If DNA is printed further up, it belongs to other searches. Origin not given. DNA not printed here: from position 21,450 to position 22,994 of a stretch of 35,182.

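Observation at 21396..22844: Arbitrium-like (RRNPP) peptide-communication cassette beside the immunity switch, with a tandemly duplicated mature-peptide motif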

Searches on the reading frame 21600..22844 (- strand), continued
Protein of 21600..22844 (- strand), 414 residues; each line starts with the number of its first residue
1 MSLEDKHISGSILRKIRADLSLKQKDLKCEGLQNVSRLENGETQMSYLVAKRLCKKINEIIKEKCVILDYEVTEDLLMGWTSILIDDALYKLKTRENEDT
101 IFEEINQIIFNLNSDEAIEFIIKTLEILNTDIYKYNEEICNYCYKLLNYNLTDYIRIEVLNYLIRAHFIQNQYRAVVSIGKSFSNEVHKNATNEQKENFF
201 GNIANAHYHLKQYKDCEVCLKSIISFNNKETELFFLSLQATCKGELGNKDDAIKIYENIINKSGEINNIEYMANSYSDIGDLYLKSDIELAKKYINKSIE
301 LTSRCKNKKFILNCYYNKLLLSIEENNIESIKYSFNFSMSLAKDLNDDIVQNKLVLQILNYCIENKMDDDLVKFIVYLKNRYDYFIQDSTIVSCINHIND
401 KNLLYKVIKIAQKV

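Call 37: fold_search(model_id=the predicted structure, library=pdb)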
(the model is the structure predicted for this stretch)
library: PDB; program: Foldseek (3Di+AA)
matches with E <= 10: 1471; with E <= 0.001: 65
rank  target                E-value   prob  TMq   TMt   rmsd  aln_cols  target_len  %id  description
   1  8rtc_A                9.6e-06  1.00  0.46  0.53  11.0       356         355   15  Rap from bacteriophage Phi3T in presence of pheromone RGHTS (released 2024-07-24)
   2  3sf4_B                9.6e-06  1.00  0.39  0.45  12.4       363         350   15  Crystal structure of the complex between the conserved cell polarity proteins Inscuteable and LGN (released 2011-11-23)
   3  3sf4_A                9.6e-06  1.00  0.40  0.45  13.7       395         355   14  Crystal structure of the complex between the conserved cell polarity proteins Inscuteable and LGN (released 2011-11-23)
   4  6hc2_A                1.3e-05  1.00  0.44  0.49  12.2       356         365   15  Crystal structure of NuMA/LGN hetero-hexamers (released 2019-05-29)
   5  6hc2_S                1.3e-05  1.00  0.42  0.47  13.4       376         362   15  Crystal structure of NuMA/LGN hetero-hexamers (released 2019-05-29)
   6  6hc2_C                1.4e-05  1.00  0.43  0.48  12.3       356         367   15  Crystal structure of NuMA/LGN hetero-hexamers (released 2019-05-29)
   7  7rdr_A                1.6e-05  1.00  0.15  0.15  17.8       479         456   10  Circular tandem repeat protein with novel repeat topology and enhanced subunit contact surfaces (released 2021-09-01)
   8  6hc2_E                1.8e-05  1.00  0.43  0.47  12.4       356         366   15  Crystal structure of NuMA/LGN hetero-hexamers (released 2019-05-29)
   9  4jhr_A                1.9e-05  1.00  0.39  0.54   7.9       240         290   18  An auto-inhibited conformation of LGN reveals a distinct interaction mode between GoLoco motifs and TPR motifs (released 2013-06-05)
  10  3sf4_C                1.9e-05  1.00  0.41  0.47  12.6       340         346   15  Crystal structure of the complex between the conserved cell polarity proteins Inscuteable and LGN (released 2011-11-23)
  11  4wne_A                2.0e-05  1.00  0.40  0.49  13.3       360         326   15  Crystal structure of the TPR domain of LGN in complex with Frmpd4/Preso1 at 2.0 Angstrom resolution (released 2015-09-16)
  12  5a6c_A                2.4e-05  1.00  0.42  0.47  12.6       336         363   15  Concomitant binding of Afadin to LGN and F-actin directs planar spindle orientation (released 2015-12-30)
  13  4g2v_A                2.4e-05  1.00  0.39  0.49  15.1       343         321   16  Structure complex of LGN binding with FRMPD1 (released 2013-01-23)
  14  3ro2_A                3.2e-05  1.00  0.54  0.66   5.6       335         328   12  Structures of the LGN/NuMA complex (released 2012-03-07)
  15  5a7d_H                3.3e-05  1.00  0.50  0.58   6.0       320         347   11  Tetrameric assembly of LGN with Inscuteable (released 2016-08-03)
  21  2qfc_A                4.8e-05  1.00  0.39  0.54   8.7       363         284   18  Crystal Structure of Bacillus thuringiensis PlcR complexed with PapR (released 2007-11-06)
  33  3u3w_A                1.4e-04  1.00  0.37  0.52  15.5       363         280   17  Crystal Structure of Bacillus thuringiensis PlcR in complex with the peptide PapR7 and DNA (released 2013-01-09)
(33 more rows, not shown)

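Call 38: fold_search(model_id=the predicted structure, library=viral)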
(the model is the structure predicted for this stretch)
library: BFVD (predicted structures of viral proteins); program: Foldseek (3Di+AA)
matches with E <= 10: 519; with E <= 0.001: 7
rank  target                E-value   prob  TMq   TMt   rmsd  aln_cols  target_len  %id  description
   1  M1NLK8                3.7e-05  1.00  0.49  0.57   8.3       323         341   13  Repeat protein [Moumouvirus goulette]
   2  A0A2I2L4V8            2.0e-04  1.00  0.50  0.42  13.6       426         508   13  Tetratricopeptide repeat protein [Orpheovirus IHUMI-LCC2]
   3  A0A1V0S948            3.5e-04  1.00  0.24  0.24  19.9       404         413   14  TPR repeat protein [Catovirus CTV1]
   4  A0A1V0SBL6            6.0e-04  1.00  0.30  0.40   9.7       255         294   16  Gamma-soluble NSF attachment protein [Catovirus CTV1]
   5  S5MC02                6.5e-04  1.00  0.38  0.37  11.1       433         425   10  (no name in the UniProt tables at hand)
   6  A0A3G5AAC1            6.5e-04  0.99  0.17  0.16  18.7       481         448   13  UDP-N-acetylglucosamine--peptide N-acetylglucosaminyltransferase SPINDLY [Hyperionvirus sp.]
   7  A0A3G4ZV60            7.6e-04  1.00  0.24  0.22  18.5       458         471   14  Uncharacterized protein [Barrevirus sp.]
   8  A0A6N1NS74            1.9e-03  1.00  0.31  0.39  11.8       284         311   14  Gamma-soluble NSF attachment protein [Tupanvirus deep ocean]
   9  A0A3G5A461            2.0e-03  1.00  0.35  0.32  14.8       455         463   11  RING-type domain-containing protein [Harvfovirus sp.]
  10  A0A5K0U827            2.7e-03  1.00  0.26  0.29  15.0       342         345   11  Gamma-soluble NSF attachment protein (Fragment) [Yasminevirus sp. GU-2018]
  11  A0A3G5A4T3            2.7e-03  1.00  0.27  0.20  16.8       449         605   15  RING-type domain-containing protein [Harvfovirus sp.]
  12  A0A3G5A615            3.6e-03  1.00  0.28  0.29  17.5       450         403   14  Sel1 repeat family protein [Hyperionvirus sp.]
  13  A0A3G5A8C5            3.9e-03  1.00  0.32  0.40  10.8       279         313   14  Gamma-soluble NSF attachment protein [Homavirus sp.]
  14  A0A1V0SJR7            7.8e-03  1.00  0.26  0.23  14.9       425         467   16  TPR repeat protein [Klosneuvirus KNV1]
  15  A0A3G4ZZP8            7.8e-03  0.97  0.22  0.19  19.9       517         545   13  Uncharacterized protein [Harvfovirus sp.]
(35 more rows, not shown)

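Call 39: search_protein_representatives(alignment_id=A1)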
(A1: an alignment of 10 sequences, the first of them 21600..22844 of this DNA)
Query: 10 sequences, 414 profile positions. Proteins with E-value up to 0.001 (for the whole library): 336; up to 1e-10: 50; up to 1e-30: 18. The best 150 are listed.
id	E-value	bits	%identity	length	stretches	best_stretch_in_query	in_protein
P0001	1.3e-215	732.4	-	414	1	1-413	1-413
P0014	1.0e-105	370.5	-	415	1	4-413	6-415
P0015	6.4e-101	354.6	-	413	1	6-411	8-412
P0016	2.2e-78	280.4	-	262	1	155-413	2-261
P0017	1.5e-64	234.9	-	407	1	13-408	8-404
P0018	1.6e-60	221.6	-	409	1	13-410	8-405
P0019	3.2e-56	207.4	-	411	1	10-411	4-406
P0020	3.6e-56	207.2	-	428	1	1-410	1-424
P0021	9.8e-55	202.5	-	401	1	8-379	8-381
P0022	3.5e-49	184.2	-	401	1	1-378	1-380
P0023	2.6e-43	164.8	-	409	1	13-409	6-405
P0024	8.6e-41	156.6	-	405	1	11-409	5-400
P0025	3.4e-39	151.3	-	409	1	4-379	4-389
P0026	1.0e-38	149.7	-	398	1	11-408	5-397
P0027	1.3e-33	132.9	-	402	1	11-379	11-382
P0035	1.1e-23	100.2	-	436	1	8-382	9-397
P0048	2.3e-15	72.8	-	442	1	10-384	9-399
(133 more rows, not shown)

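Call 41: search_protein_families(library=ncbifam, proteins=[window:21600-22844:-, P0014, P0017, P0020, P0025, P0035, P0048], max_evalue=0.1)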
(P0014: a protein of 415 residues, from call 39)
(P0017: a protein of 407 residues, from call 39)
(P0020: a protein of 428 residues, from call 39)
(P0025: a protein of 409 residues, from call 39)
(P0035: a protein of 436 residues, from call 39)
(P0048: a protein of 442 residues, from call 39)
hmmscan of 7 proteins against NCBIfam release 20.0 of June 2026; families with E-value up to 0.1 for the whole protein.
window:21600-22844:- (414 aa): 0 families

P0014 (415 aa): 1 family
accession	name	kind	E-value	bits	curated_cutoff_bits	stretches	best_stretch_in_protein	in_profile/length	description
TIGR03830.1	CxxCG_CxxCG_HTH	subfamily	0.0086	15.9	61.8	1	6-55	61-113/127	type II TA system antitoxin MqsA family protein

P0017 (407 aa): 0 families

P0020 (428 aa): 1 family
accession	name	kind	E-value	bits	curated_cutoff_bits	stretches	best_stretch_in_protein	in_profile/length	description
NF050799.1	TA_anti_VapB_Sulfo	equivalog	0.037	14.6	60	0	100-142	23-66/69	type II toxin-antitoxin system VapB family antitoxin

P0025 (409 aa): 1 family
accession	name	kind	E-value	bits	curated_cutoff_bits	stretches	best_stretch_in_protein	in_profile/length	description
NF008889.0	PRK11924.1-1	subfamily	0.017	14.8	181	1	97-156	100-161/173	RNA polymerase sigma factor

P0035 (436 aa): 3 families
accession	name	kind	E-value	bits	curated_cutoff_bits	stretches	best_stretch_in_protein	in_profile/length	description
NF008757.0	PRK11788.1-5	equivalog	0.0068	15.6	363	0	277-320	168-211/388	lipopolysaccharide assembly protein LapB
TIGR02521.1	type_IV_pilW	equivalog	0.0096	15.5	154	1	264-321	114-167/234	type IV pilus biogenesis/stability protein PilW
NF007408.0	PRK09943.1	equivalog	0.056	13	211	0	8-48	6-47/185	HTH-type transcriptional regulator PuuR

P0048 (442 aa): 3 families
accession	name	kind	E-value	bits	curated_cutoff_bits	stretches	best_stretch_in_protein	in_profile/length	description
NF047507.1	TPR_BatC_Lepto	exception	0.0036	16.8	175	1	212-277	61-126/214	TPR repeat-containing protein BatC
NF047558.1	TPR_END_plus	domain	0.033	14.1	32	0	290-316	2-28/56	TPR end-of-group domain-containing protein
TIGR03070.1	couple_hipB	subfamily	0.077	13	71.65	0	9-43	4-39/58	type II toxin-antitoxin system Y4mF family antitoxin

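Call 42: find_related_loci(query=A1, collection=viral_contigs, flank=3000)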
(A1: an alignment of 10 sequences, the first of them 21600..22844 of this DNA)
Query A1 (414 aa) in viral_contigs; peptide patterns used: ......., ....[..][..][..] (x = any residue, [..] = any of these).
542 stretches matched a pattern; 4 encode a relative of the query (tblastn E <= 1e-3); 4 distinct loci.
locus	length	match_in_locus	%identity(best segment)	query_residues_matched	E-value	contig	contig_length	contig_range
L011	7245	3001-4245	60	4-413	2e-170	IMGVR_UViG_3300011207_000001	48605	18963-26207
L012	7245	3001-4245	60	4-413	8e-168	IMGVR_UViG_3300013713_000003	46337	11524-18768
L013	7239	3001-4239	61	1-413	2e-163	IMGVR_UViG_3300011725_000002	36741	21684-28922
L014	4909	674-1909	59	1-412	8e-151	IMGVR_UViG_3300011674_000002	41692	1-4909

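Call 43: find_related_loci(query=A1, collection=genome_contigs, flank=3000)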
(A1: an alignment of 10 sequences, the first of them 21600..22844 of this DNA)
Query A1 (414 aa) in genome_contigs; peptide patterns used: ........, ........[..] (x = any residue, [..] = any of these).
61 stretches matched a pattern, but none encodes a relative of the query by tblastn (E <= 1e-3).

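Call 44: find_related_loci(query=A1, collection=metagenome_contigs, flank=3000)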
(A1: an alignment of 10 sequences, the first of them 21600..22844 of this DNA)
Query A1 (414 aa) in metagenome_contigs; peptide patterns used: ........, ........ (x = any residue, [..] = any of these).
456 stretches matched a pattern, but none encodes a relative of the query by tblastn (E <= 1e-3).

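Call 49: search_solved_structures(query=A2, max_evalue=1, show_alignments=0)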
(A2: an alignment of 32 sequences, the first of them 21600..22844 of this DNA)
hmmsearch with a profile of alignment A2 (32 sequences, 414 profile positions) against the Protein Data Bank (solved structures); distinct sequences matched with E-value up to 1: 225 (the best 60 are shown).
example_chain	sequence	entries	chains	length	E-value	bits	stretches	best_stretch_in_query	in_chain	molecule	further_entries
9qhb_A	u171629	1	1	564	6e-64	219.4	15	197-302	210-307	Engineered tetratricopeptide repeat protein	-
8bu0_A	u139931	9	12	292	3.7e-41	144.3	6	197-302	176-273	Consensus tetratricopeptide repeat protein | Crystal structure of an 8-repeat consensus TPR superhelix with Zinc. | Monomer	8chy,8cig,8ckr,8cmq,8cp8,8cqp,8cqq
9qhc_A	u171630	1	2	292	1.4e-24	89.8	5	197-302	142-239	Engineered tetratricopeptide repeat protein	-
3sf4_A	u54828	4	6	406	5.5e-15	58.1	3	165-324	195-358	G-protein-signaling modulator 2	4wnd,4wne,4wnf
4wng_A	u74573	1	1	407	5.6e-15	58.1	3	165-324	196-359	G-protein-signaling modulator 2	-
6hc2_A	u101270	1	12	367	8.6e-15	57.5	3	165-310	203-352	G-protein-signaling modulator 2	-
7ai4_A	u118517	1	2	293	3.8e-14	55.4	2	192-301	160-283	Isoform C of Kinesin light chain 1,Isoform C of Kinesin light chain 1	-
1w3b_A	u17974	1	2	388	3.8e-14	55.3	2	199-302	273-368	UDP-N-ACETYLGLUCOSAMINE--PEPTIDE N-ACETYLGLUCOSAMINYLTRANSFERASE 110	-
6eou_A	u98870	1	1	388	4.8e-14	55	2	199-302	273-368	UDP-N-acetylglucosamine--peptide N-acetylglucosaminyltransferase 110 kDa subunit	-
3ro2_A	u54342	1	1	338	6.4e-14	54.6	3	165-301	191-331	G-protein-signaling modulator 2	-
4g2v_A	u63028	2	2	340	7.3e-14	54.4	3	165-301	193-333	G-protein-signaling modulator 2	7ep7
2fo7_A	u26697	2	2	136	9.3e-14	54.1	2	197-302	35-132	SYNTHETIC CONSENSUS TPR PROTEIN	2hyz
7yeh_B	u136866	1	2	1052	9.4e-14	54.1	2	199-302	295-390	UDP-N-acetylglucosamine--peptide N-acetylglucosaminyltransferase 110 kDa subunit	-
7yea_A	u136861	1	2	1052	9.5e-14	54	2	199-302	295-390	UDP-N-acetylglucosamine--peptide N-acetylglucosaminyltransferase 110 kDa subunit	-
8ch0_A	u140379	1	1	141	1e-13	53.9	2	198-302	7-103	Consensus tetratricopeptide repeat protein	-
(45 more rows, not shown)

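Call 51: search_protein_families(library=pfam, alignment_id=A2, max_evalue=0.01)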
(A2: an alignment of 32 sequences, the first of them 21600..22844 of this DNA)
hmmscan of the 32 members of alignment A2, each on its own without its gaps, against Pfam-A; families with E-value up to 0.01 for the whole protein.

A. member 1, window:21600-22844:- (414 aa): 4 families
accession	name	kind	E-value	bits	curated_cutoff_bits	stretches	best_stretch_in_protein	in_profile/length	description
PF13424.12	TPR_12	-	7.9e-05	23.2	30.1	0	239-301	9-74/77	Tetratricopeptide repeat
PF00515.34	TPR_1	-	0.00083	19.5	27.8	0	200-226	4-30/34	Tetratricopeptide repeat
PF07719.23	TPR_2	-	0.0011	19.4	27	0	202-222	6-26/34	Tetratricopeptide repeat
PF13174.12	TPR_6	-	0.0019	19.2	26.3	0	239-262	6-29/33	Tetratricopeptide repeat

B. families by the number of members that match (of 32 scanned): 32 families (the first 25 are shown)
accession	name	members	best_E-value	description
PF13424.12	TPR_12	28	2e-12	Tetratricopeptide repeat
PF07719.23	TPR_2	24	1.2e-08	Tetratricopeptide repeat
PF00515.34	TPR_1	21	6.3e-09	Tetratricopeptide repeat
PF01381.28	HTH_3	16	4.6e-09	Helix-turn-helix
PF13181.12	TPR_8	15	3.6e-09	Tetratricopeptide repeat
PF13374.12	TPR_10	14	2e-07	Tetratricopeptide repeat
PF12844.13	HTH_19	11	1.1e-07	Helix-turn-helix domain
PF13176.12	TPR_7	6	0.00037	Tetratricopeptide repeat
PF13174.12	TPR_6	4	8.6e-06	Tetratricopeptide repeat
PF12895.13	ANAPC3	4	1.8e-05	Anaphase-promoting complex, cyclosome, subunit 3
PF14559.12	TPR_19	4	0.0013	Tetratricopeptide repeat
PF13428.12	TPR_14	3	0.0006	Tetratricopeptide repeat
PF01535.26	PPR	3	0.0032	PPR repeat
PF25058.1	ARM_TT21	2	1.6e-06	Tetratricopeptide repeat protein 21 ARM repeat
PF17874.7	TPR_MalT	2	8.5e-06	MalT-like TPR region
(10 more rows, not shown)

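Call 55: find_related_loci(query=P0014, collection=viral_contigs, flank=3000)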
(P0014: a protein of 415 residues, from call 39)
Query P0014 (415 aa) in viral_contigs; peptide patterns used: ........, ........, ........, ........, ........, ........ (x = any residue, [..] = any of these).
2 stretches matched a pattern, but none encodes a relative of the query by tblastn (E <= 1e-3).

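Call 56: find_related_loci(query=P0017, collection=viral_contigs, flank=3000)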
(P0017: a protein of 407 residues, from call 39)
Query P0017 (407 aa) in viral_contigs; peptide patterns used: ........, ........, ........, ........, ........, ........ (x = any residue, [..] = any of these).
5 stretches matched a pattern, but none encodes a relative of the query by tblastn (E <= 1e-3).

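Call 57: find_homologous_proteins(query=P0014, max_evalue=1e-10)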
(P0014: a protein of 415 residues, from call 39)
Query P0014 (415 aa): 5 proteins with E <= 1e-10 among 8000 candidates.
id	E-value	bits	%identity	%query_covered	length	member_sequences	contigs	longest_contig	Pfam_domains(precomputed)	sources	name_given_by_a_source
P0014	2.3e-260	881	100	100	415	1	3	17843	PF13424.13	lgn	-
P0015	5.2e-101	357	47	100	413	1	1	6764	-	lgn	-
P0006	9.2e-84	300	40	98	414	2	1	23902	-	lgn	-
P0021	6.3e-33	133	30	86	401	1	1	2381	PF13424.13,PF13374.13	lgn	-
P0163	1.1e-15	76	31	76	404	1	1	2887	PF10602.16,PF00515.35,PF01381.29,PF13424.13,PF13181.13,PF07719.24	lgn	-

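Call 58: find_encoding_contigs(protein=P0014, flank=5000, max_places=1)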
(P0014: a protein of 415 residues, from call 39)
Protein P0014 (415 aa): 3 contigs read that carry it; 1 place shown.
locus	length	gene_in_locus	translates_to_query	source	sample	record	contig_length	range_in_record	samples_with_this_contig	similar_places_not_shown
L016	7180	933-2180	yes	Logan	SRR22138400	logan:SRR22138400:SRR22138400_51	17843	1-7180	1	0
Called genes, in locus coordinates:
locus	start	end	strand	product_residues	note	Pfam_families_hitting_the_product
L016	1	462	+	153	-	?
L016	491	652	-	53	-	-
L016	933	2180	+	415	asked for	PF13424:TPR_12 (faint)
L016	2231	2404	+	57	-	-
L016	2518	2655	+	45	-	-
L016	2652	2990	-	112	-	PF12844:HTH_19, PF13560:HTH_31 (weak), PF01381:HTH_3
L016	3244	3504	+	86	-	PF01381:HTH_3, PF12844:HTH_19 (faint)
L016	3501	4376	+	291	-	PF09681:Phage_rep_org_N, PF07261:DnaB_2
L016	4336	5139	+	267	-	PF01695:IstB_IS21, PF00004:AAA (weak)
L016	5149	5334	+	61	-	-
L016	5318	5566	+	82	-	-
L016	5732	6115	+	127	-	-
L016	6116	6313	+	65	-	-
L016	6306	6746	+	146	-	PF00436:SSB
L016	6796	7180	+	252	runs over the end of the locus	-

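Call 59: find_encoding_contigs(protein=P0015, flank=5000, max_places=1)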
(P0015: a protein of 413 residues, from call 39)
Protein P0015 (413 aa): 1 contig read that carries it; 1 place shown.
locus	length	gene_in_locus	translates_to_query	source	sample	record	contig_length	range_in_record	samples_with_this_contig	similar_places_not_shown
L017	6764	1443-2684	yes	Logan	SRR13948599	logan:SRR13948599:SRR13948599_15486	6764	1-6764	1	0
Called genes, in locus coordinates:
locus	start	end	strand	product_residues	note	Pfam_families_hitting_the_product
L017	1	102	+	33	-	?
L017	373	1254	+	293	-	PF13730:HTH_36, PF07261:DnaB_2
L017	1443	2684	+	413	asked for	-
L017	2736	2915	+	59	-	-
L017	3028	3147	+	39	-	-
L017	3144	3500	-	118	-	PF12844:HTH_19 (weak), PF13560:HTH_31 (weak), PF01381:HTH_3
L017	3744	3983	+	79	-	PF01381:HTH_3 (weak)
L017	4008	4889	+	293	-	PF09524:Phg_2220_C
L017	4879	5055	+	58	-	-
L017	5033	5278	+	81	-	-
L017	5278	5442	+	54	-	-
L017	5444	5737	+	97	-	-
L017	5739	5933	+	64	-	-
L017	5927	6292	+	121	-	-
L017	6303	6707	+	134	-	PF00436:SSB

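Call 60: find_encoding_contigs(protein=P0021, flank=5000, max_places=1)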
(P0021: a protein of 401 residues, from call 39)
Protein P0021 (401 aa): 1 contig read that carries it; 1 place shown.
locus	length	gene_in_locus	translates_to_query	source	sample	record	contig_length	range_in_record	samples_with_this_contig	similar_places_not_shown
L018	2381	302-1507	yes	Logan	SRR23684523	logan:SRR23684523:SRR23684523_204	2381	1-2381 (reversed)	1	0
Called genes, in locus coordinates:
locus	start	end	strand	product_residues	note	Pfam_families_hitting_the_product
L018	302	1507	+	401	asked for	PF13374:TPR_10 (faint), PF13424:TPR_12 (faint)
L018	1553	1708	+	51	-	-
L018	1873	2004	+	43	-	-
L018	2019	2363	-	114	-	PF12844:HTH_19, PF13560:HTH_31, PF01381:HTH_3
